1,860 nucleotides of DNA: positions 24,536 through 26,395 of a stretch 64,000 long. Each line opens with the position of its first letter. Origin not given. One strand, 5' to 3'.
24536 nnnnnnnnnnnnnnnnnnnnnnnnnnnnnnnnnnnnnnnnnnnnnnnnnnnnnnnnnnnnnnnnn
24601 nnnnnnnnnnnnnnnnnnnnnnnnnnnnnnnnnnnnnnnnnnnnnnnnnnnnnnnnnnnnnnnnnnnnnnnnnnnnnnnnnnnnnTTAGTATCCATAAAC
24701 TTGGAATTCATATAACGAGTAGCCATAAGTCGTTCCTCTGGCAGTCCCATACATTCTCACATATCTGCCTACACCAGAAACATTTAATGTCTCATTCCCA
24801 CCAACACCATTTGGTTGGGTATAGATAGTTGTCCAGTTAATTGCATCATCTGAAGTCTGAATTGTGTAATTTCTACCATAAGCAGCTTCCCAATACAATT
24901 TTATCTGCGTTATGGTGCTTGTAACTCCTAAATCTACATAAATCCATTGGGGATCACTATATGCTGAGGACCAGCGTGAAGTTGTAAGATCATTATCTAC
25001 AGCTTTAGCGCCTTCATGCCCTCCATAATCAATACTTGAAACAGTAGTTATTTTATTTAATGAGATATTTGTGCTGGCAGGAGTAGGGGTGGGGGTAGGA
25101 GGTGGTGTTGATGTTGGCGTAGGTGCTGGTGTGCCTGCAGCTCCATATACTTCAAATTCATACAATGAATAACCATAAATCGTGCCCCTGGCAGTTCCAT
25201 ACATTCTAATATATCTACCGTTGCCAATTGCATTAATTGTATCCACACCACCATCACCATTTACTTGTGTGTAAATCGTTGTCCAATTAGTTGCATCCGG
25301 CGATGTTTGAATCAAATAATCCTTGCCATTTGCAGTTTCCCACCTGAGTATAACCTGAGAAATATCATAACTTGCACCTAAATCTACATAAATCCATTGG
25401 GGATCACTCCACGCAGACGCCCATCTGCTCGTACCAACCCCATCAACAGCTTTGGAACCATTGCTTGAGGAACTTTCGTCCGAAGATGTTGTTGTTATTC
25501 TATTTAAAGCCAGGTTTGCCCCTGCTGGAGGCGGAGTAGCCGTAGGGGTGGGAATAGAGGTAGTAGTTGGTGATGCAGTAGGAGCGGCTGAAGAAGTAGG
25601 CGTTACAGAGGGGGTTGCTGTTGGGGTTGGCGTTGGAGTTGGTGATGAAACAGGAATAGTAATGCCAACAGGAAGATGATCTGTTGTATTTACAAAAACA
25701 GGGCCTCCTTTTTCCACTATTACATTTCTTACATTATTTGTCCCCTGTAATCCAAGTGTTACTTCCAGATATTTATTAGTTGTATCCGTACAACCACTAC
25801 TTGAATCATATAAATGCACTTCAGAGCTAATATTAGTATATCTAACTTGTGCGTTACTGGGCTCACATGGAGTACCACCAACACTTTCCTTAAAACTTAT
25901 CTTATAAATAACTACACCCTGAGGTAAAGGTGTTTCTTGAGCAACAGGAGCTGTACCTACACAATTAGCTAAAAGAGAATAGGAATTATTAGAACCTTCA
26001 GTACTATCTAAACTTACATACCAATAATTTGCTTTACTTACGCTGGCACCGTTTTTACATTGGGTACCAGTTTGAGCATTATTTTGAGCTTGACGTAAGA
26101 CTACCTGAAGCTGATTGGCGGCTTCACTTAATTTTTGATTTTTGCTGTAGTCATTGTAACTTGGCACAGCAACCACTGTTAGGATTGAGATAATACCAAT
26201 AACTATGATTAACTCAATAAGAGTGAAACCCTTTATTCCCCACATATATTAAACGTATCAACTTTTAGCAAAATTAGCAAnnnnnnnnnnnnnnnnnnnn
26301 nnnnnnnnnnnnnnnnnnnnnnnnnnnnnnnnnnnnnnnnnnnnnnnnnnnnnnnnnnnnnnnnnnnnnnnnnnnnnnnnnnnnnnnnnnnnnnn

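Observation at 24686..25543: Type IV pilin fused to two tandem discoidin (F5/8 type C, CBM32-like) lectin domains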

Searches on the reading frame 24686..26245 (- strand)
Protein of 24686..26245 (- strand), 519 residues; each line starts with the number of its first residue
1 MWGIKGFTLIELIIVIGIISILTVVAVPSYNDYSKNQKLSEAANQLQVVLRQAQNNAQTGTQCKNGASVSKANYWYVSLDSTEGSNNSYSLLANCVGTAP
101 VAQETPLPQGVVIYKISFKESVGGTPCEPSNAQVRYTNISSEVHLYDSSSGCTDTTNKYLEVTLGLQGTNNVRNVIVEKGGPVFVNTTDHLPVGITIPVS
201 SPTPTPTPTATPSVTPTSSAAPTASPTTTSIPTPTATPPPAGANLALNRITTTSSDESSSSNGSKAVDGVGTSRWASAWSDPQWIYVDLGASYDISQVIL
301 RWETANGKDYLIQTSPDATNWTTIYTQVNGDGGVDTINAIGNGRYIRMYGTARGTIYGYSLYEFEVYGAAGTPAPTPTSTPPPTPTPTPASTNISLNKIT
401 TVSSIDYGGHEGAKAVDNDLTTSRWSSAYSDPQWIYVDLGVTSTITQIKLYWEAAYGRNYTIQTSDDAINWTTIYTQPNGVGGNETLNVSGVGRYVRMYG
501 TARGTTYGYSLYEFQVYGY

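Call 3: search_protein_families(library=pfam, proteins=[window:24686-26245:-], max_evalue=0.01)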
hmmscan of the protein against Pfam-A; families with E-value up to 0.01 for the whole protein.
window:24686-26245:- (519 aa): 3 families
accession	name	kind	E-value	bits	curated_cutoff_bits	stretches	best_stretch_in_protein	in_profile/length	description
PF22633.2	F5_F8_type_C_2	-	8.8e-43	145.3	27.8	2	265-348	1-91/91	NedA-like, galactose-binding domain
PF00754.31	F5_F8_type_C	-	1.6e-42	145.1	28.2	2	399-513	2-125/127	F5/8 type C domain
PF07963.17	N_methyl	-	5.4e-05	23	21.2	1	5-26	5-26/27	Prokaryotic N-terminal methylation motif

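Call 7: find_homologous_proteins(query=window:24686-26245:-, max_evalue=0.001)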
Query window:24686-26245:- (519 aa): 1014 proteins with E <= 0.001 among 8000 candidates; the best 120 are listed.
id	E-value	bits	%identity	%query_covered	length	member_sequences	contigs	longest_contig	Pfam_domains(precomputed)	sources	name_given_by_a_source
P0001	1.5e-166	573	53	53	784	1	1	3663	PF00754.32,PF22633.4,PF16483.11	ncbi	-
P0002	2.5e-157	543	52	53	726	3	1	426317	PF00754.32,PF03935.23,PF22633.4,PF00722.29,PF19912.5,PF26113.1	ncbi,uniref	ncbi:discoidin domain-containing protein [Streptacidiphilus sp. N1-3]|uniref:Discoidin domain-contai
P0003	2.8e-157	543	46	55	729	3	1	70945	PF00754.32,PF03935.23,PF22633.4,PF00722.29,PF26113.1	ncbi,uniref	ncbi:discoidin domain-containing protein [Dactylosporangium sp. NPDC000555]|uniref:discoidin domain-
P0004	5.4e-147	509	48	61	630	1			PF13163.12,PF00754.32,PF22633.4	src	-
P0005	3.3e-144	499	51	55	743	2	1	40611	PF00754.32,PF03935.23,PF22633.4,PF00722.29,PF19912.5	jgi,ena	-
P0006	3.7e-142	493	56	56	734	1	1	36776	PF00754.32,PF03935.23,PF22633.4,PF00722.29,PF26113.1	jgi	jgi:beta-glucanase (GH16 family)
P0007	6.3e-140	485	56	53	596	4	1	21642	PF00754.32,PF03935.23,PF22633.4,PF00722.29,PF26113.1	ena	-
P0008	1.1e-132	461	49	53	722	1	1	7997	PF00754.32,PF03935.23,PF22633.4,PF00722.29,PF26113.1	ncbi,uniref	ncbi:discoidin domain-containing protein [Micromonospora sp. MS34]|uniref:discoidin domain-containin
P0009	1.2e-132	461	50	53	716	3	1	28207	PF00754.32,PF03935.23,PF22633.4,PF00722.29,PF19912.5,PF26113.1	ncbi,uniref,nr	ncbi:discoidin domain-containing protein [Asanoa siamensis]|uniref:F5/8 type C domain-containing pro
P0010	1.7e-132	461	58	54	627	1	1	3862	PF00754.32,PF03935.23,PF22633.4,PF26113.1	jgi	jgi:hypothetical protein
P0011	3.4e-132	460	45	56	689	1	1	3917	PF03256.23,PF00754.32,PF22633.4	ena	-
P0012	1.3e-130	455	52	53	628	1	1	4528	PF00754.32,PF22633.4,PF16391.12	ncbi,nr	ncbi:MAG: discoidin domain-containing protein, partial [Spirochaetales bacterium]|nr:discoidin domai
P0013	3.0e-129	450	47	53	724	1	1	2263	PF00754.32,PF03935.23,PF22633.4,PF00722.29,PF26113.1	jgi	jgi:beta-glucanase (GH16 family)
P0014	1.3e-128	448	58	53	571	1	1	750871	PF00754.32,PF01374.24,PF22633.4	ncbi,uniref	ncbi:chitosanase [Nonomuraea sp. NPDC050556]|uniref:chitosanase n=1 Tax=Nonomuraea sp. NPDC050556 Ta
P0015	4.9e-128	446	52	55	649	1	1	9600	PF00754.32,PF22633.4,PF16483.11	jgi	jgi:hypothetical protein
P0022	3.1e-124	434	44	99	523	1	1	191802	PF00754.32,PF22633.4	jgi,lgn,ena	-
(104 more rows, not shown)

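Call 8: search_solved_structures(query=window:24686-26245:-, max_evalue=0.01, show_alignments=2)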
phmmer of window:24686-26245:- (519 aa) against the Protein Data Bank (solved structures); distinct sequences matched with E-value up to 0.01: 32.
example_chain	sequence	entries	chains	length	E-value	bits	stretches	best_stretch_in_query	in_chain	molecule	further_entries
4zy9_A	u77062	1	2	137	2.6e-36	128.5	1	244-368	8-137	Glucanase/chitosanase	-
2rv9_A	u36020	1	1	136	1.1e-35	126.5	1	244-368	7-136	Glucanase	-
4zxe_A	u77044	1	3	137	1.1e-35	126.4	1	244-368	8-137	Glucanase/Chitosanase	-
2rva_A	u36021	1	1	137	1.1e-33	119.8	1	244-368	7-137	Glucanase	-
4zz5_A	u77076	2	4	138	1.1e-33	119.8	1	244-368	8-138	Glucanase/chitosanase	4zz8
7wdt_A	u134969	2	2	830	1.1e-08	37.3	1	264-403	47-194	Beta-N-acetylhexosaminidase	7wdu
8zvk_A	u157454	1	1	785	4.5e-08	35.3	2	202-392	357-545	AaBgIC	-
6yxz_JJJ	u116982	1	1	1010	7e-08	34.7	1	225-405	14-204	Beta-N-acetylhexosaminidase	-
6z14_JJJ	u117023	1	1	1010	7e-08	34.7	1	225-405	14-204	Beta-N-acetylhexosaminidase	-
8tum_e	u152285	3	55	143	1.3e-06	30.5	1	7-81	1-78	Type IV major pilin protein PilA | Pilin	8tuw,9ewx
9laa_A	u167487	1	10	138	4.9e-06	28.6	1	5-70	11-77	Type IV pilin protein PilA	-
3sok_A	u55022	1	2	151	1.2e-05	27.4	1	7-69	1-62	Fimbrial protein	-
5kua_A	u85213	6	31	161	1.5e-05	27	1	7-60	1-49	pilin | Neisseria meningitidis PilE variant SB-GATDH | Neisseria meningitidis PilE, SB-DATDH variant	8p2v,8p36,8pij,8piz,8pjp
8p3b_A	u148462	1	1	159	2.2e-05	26.4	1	7-55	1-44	Fimbrial protein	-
2hi2_A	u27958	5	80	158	2.3e-05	26.4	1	7-57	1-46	Fimbrial protein | PilA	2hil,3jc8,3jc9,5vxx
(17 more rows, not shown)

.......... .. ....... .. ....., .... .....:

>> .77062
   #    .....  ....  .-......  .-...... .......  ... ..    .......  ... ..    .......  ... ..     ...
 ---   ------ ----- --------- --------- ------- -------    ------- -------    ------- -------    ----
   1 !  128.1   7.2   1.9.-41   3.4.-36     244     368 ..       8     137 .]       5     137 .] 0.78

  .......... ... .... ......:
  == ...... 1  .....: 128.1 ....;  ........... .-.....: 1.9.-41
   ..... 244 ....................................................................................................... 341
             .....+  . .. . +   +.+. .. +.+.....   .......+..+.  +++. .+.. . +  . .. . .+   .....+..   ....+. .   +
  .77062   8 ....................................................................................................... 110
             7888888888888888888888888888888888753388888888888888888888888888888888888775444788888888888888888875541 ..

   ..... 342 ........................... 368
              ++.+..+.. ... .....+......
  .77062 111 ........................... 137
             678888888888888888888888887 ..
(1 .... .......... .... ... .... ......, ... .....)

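Call 11: find_encoding_contigs(protein=P0022, flank=10000, max_places=3)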
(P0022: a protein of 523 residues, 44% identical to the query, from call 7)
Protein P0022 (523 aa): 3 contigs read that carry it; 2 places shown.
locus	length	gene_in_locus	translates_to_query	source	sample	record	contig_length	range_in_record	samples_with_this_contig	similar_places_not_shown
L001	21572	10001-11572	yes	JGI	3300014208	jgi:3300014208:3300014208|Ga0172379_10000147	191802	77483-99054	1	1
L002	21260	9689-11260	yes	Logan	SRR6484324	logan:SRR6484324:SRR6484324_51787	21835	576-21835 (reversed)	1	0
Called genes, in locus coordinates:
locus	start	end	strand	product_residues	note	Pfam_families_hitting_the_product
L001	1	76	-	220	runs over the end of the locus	-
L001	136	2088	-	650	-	PF02518:HATPase_c, PF13589:HATPase_c_3 (faint), PF00204:DNA_gyraseB, PF01751:Toprim, PF00986:DNA_gyraseB_C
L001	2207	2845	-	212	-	PF13177:DNA_pol3_delta2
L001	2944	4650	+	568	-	PF05157:MshEN, PF00437:T2SSE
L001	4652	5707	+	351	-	PF00437:T2SSE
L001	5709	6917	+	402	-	PF28597:T2SSF_N, PF00482:T2SSF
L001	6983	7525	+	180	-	PF07963:N_methyl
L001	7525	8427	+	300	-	PF06750:A24_N_bact, PF01478:Peptidase_A24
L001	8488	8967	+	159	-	PF07963:N_methyl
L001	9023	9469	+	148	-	PF07963:N_methyl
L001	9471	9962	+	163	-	PF07963:N_methyl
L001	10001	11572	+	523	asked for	PF00754:F5_F8_type_C, PF22633:F5_F8_type_C_2, PF00754:F5_F8_type_C, PF22633:F5_F8_type_C_2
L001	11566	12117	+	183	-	-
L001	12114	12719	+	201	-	PF07963:N_methyl (weak)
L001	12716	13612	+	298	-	-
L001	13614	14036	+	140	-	-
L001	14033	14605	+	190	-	-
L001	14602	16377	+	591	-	-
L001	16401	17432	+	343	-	PF11104:PilM_2, PF06723:MreB_Mbl (weak), PF14450:FtsA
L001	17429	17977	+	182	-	-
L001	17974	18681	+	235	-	PF04350:PilO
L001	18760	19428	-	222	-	PF01746:tRNA_m1G_MT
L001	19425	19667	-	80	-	PF13083:KH_KhpA-B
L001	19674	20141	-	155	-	PF00886:Ribosomal_S16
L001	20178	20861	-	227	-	PF22935:RM44_endonuclase (weak), PF14622:Ribonucleas_3_3, PF00636:Ribonuclease_3, PF22892:DSRM_MRPL44 (weak), PF00035:dsrm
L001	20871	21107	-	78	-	PF00550:PP-binding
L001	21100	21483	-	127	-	PF01029:NusB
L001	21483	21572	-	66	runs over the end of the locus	PF01783:Ribosomal_L32p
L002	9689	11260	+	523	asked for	PF00754:F5_F8_type_C, PF22633:F5_F8_type_C_2, PF00754:F5_F8_type_C, PF22633:F5_F8_type_C_2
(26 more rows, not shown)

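Call 12: find_encoding_contigs(protein=window:24686-26245:-, flank=3000, max_places=3)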
Protein window:24686-26245:- (519 aa): no gene with exactly this product is on record in the collection.

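Call 33: find_related_loci(query=A1, collection=genome_contigs, flank=4000)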
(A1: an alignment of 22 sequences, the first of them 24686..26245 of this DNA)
Query A1 (519 aa) in genome_contigs; peptide patterns used: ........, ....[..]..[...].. (x = any residue, [..] = any of these).
600 stretches matched a pattern (row limit reached: there are more); 100 encode a relative of the query (tblastn E <= 1e-3); the best 80 are kept; 80 distinct loci.
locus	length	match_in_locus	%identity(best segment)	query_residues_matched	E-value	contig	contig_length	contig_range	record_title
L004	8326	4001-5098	44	4-96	3e-9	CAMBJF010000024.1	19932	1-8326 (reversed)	MAG: uncultured Ruminococcus sp. isolate ERR1855543_bin.32_metaWRAP_v1.3_MAG genome assembly, contig: ERZ9514765.983, wh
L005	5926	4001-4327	35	6-111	7e-9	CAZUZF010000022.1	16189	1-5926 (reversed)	MAG TPA_asm: uncultured Gammaproteobacteria bacterium isolate binchicken_co38_1268 genome assembly, contig: NODE_7580_le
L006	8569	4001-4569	39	5-55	4e-8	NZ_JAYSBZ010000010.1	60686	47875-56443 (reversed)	MAG: Aquabacterium sp. isolate XM6_XAHMGE1bin.4 NODE_321_length_60686_cov_2.860219, whole genome shotgun sequence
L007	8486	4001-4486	26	5-184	3e-8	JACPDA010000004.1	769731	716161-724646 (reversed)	MAG: Candidatus Daviesbacteria bacterium isolate NC_groundwater_297_Ag_B-0.1um_41_14 S7_GD2017_3_B1_scaffold_1, whole ge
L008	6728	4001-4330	26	2-113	5e-8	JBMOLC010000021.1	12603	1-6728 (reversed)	MAG: Patescibacteria group bacterium isolate Betzabe_MAG014 MAG014_21, whole genome shotgun sequence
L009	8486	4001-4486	26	6-165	1e-7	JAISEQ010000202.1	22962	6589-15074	MAG: Deltaproteobacteria bacterium isolate Gx485_bin203 k119_437501, whole genome shotgun sequence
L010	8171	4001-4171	44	6-59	2e-7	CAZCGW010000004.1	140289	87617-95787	MAG TPA_asm: uncultured Dechloromonas sp. isolate SRP286056_co2_314 genome assembly, contig: NODE_92_length_140289_cov_1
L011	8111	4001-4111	49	5-41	2e-7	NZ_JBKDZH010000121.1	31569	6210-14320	MAG: Kluyvera sp. isolate VLC_129 c_000002285544, whole genome shotgun sequence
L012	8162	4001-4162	41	6-59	2e-7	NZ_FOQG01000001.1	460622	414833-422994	Nocardioides psychrotolerans strain CGMCC 1.11156, whole genome shotgun sequence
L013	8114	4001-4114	55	5-42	6e-7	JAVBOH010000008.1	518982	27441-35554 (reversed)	MAG: Oscillospiraceae bacterium isolate EPI_MAG_00103 c_000004340717, whole genome shotgun sequence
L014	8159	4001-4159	44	1-54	5e-7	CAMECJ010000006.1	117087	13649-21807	MAG: uncultured Elusimicrobia bacterium isolate SRR11489781_bin.15_metaWRAP_v1.3_MAG genome assembly, contig: ERZ1146680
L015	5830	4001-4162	39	4-57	9e-7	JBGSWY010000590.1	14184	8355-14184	MAG: Burkholderiaceae bacterium isolate JTS-RE52 k141_519040, whole genome shotgun sequence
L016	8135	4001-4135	40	5-49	7e-7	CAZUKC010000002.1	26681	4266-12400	MAG TPA_asm: uncultured Ramlibacter sp. isolate binchicken_co298_241 genome assembly, contig: NODE_3192_length_26681_cov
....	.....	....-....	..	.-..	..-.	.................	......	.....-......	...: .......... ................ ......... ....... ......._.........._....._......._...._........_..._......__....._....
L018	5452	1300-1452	41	5-55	1e-6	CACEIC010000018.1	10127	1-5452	uncultured Pelagibacteraceae bacterium isolate AG-905-K02 genome assembly, contig: AG-905-K02_NODE_18, whole genome shot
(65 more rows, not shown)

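Call 34: predict_structure(alignment_id=A2)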
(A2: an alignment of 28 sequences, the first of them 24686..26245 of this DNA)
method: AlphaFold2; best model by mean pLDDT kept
length: 519 residues; sequences in the alignment: 28
mean_pLDDT: 80.9   pTM: 0.44
mean pLDDT of the five models: 80.9, 80.4, 78.3, 78.2, 77.0
residues with pLDDT >= 90: 236; 70-90: 180; 50-70: 42; < 50: 61
segments of 3 or more residues with pLDDT < 50: 192-194, 199-235, 371-388
pLDDT, mean of each block of 10 residues (from residue 1): 65 91 79 86 93 86 82 94 90 89 94 95 87 91 87 90 93 90 73 50 37 36 36 54 91 86 90 81 91 94 76 95 93 88 95 75 86 39 44 94 77 88 74 90 95 73 96 92 88 95 70 88
secondary structure, 60 per line:
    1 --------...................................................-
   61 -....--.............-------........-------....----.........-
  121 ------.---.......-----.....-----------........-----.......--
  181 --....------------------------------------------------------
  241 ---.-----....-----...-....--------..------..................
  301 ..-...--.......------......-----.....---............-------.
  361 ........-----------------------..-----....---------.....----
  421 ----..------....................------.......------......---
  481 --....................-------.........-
elements in order: H9-59 E62-65 E68-80 E88-95 E103-106 E111-119 E131-137 E143-147 E159-166 E172-178 E183-186 E250-253 H263-266 E283-302 E309-315 E322-327 E333-337 E341-352 E360-368 E399-402 H412-416 E433-452 E459-465 E472-477 E483-502 E510-518

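Call 38: fold_search(model_id=the predicted structure, library=pdb)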
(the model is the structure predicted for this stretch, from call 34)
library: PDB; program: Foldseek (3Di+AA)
matches with E <= 10: 1158; with E <= 0.001: 291
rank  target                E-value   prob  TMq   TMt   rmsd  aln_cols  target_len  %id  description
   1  3cqo_A                2.4e-15  1.00  0.21  0.37  21.1       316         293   20  Crystal structure of a f-lectin (fucolectin) from morone saxatilis (striped bass) serum (released 2009-04-28)
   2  4zxe_A                6.7e-14  1.00  0.24  0.91   1.2       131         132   53  X-ray crystal structure of chitosan-binding module 1 derived from chitosanase/glucanase from Paenibacillus sp. IK-5. (released 2016-04-13)
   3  4zy9_A                1.3e-13  1.00  0.24  0.90   1.2       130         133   55  X-ray crystal structure of selenomethionine-labelled V110M mutant of chitosan-binding module 1 derived from chitosanas (released 2016-04-13)
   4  4zxe_C                1.4e-13  1.00  0.24  0.89   1.2       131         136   53  X-ray crystal structure of chitosan-binding module 1 derived from chitosanase/glucanase from Paenibacillus sp. IK-5. (released 2016-04-13)
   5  7jnf                  1.6e-13  1.00  0.22  0.29  17.0       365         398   12  The structure of CBM32-1 and CBM32-2 domains from Clostridium perfringens ZmpB in complex with GalNAc (released 2021-02-03)
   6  4zz5_A                4.1e-13  1.00  0.24  0.91   1.3       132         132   52  X-ray crystal structure of chitosan-binding module 2 derived from chitosanase/glucanase from Paenibacillus sp. IK-5 (released 2016-04-13)
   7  2orx                  4.3e-13  1.00  0.22  0.34  17.0       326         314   18  Structural Basis for Ligand Binding and Heparin Mediated Activation of Neuropilin (released 2007-04-03)
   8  7jnd                  5.8e-13  1.00  0.22  0.30  18.6       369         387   12  The structure of CBM32-1 and CBM32-2 domains from Clostridium perfringens ZmpB (released 2021-02-03)
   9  7jnb                  1.1e-12  1.00  0.22  0.29  16.5       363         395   13  The structure of CBM32-1 and CBM32-2 domains from Clostridium perfringens ZmpB in complex with GalNAc (released 2021-02-03)
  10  9eou_A                2.2e-12  1.00  0.21  0.34  16.9       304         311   20  Crystal Structure of the b1b2 domains from Human Neuropilin-1 in complex with a peptide. (released 2024-06-26)
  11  2qqi                  2.2e-12  1.00  0.22  0.34  17.4       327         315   19  Crystal Structure of the b1b2 Domains from Human Neuropilin-1 (released 2007-11-20)
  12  6mf0_A                3.2e-12  1.00  0.21  0.09  15.0       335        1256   17  Crystal Structure Determination of Human/Porcine Chimera Coagulation Factor VIII (released 2019-09-11)
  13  8ivw_D                3.7e-12  1.00  0.22  0.27  21.1       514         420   13  Crystal structure of NRP2 in complex with aNRP2-10 Fab fragment (released 2023-07-12)
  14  2qqm_A                4.3e-12  1.00  0.21  0.25  21.5       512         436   13  Crystal Structure of the a2b1b2 Domains from Human Neuropilin-1 (released 2007-11-20)
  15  8ivw_J                5.8e-12  1.00  0.22  0.26  22.0       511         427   13  Crystal structure of NRP2 in complex with aNRP2-10 Fab fragment (released 2023-07-12)
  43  2rv9_MODEL_1_A        1.9e-10  1.00  0.23  0.83   2.3       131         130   51  Solution structure of chitosan-binding module 1 derived from chitosanase/glucanase from Paenibacillus sp. IK-5 (released 2016-04-06)
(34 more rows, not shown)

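Call 63: search_protein_families(library=ncbifam, proteins=[window:24686-26245:-], max_evalue=1)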
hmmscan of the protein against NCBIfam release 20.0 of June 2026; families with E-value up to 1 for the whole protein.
window:24686-26245:- (519 aa): 15 families
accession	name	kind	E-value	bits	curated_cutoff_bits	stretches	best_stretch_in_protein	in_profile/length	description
TIGR01708.2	typeII_sec_gspH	equivalog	1.5e-10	41.4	80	1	5-61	2-58/169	type II secretion system minor pseudopilin GspH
NF007800.0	PRK10506.1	equivalog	2.8e-09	37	158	1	5-77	9-81/163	prepilin peptidase-dependent protein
NF007862.0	PRK10574.1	equivalog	3.2e-09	37.1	138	1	5-41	5-41/145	prepilin peptidase-dependent pilin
NF041013.1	T4P_ComGE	equivalog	1.2e-08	35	49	1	4-70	3-68/83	competence type IV pilus minor pilin ComGE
TIGR02596.1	TIGR02596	subfamily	8.2e-08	32.6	70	1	7-59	1-53/196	Verru_Chthon cassette protein D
NF041775.1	typeIV_PilA_Myxo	equivalog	1.3e-07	31.8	400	1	5-50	11-56/214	type IV pilin protein PilA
NF040999.1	pilin_ComGC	equivalog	7.5e-07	29.3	75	1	5-54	2-51/84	competence type IV pilus major pilin ComGC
NF040982.1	ComGD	equivalog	5.3e-06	26.9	70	1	4-62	1-59/139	competence type IV pilus minor pilin ComGD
TIGR02532.1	IV_pilin_GFxxxE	domain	1.1e-05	25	16.3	1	5-27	2-24/24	prepilin-type N-terminal cleavage/methylation domain-containing protein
TIGR01710.1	typeII_sec_gspG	equivalog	4.5e-05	23.5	88.85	1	5-49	1-45/134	type II secretion system major pseudopilin GspG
NF041002.1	pilin_ComGF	equivalog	0.0078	16.4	80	1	4-62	1-61/139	competence type IV pilus minor pilin ComGF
NF047827.1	T3SSXpsH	equivalog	0.057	13.2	160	1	5-61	1-57/145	type II secretion system protein XpsH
TIGR02599.1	TIGR02599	subfamily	0.078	12.2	256.5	1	6-43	1-38/361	Verru_Chthon cassette protein C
TIGR01711.1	gspJ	equivalog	0.12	12.2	64.85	1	5-43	1-39/192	type II secretion system minor pseudopilin GspJ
NF033186.1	internalin_K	exception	0.55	8.6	1100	1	191-238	497-544/604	class 1 internalin InlK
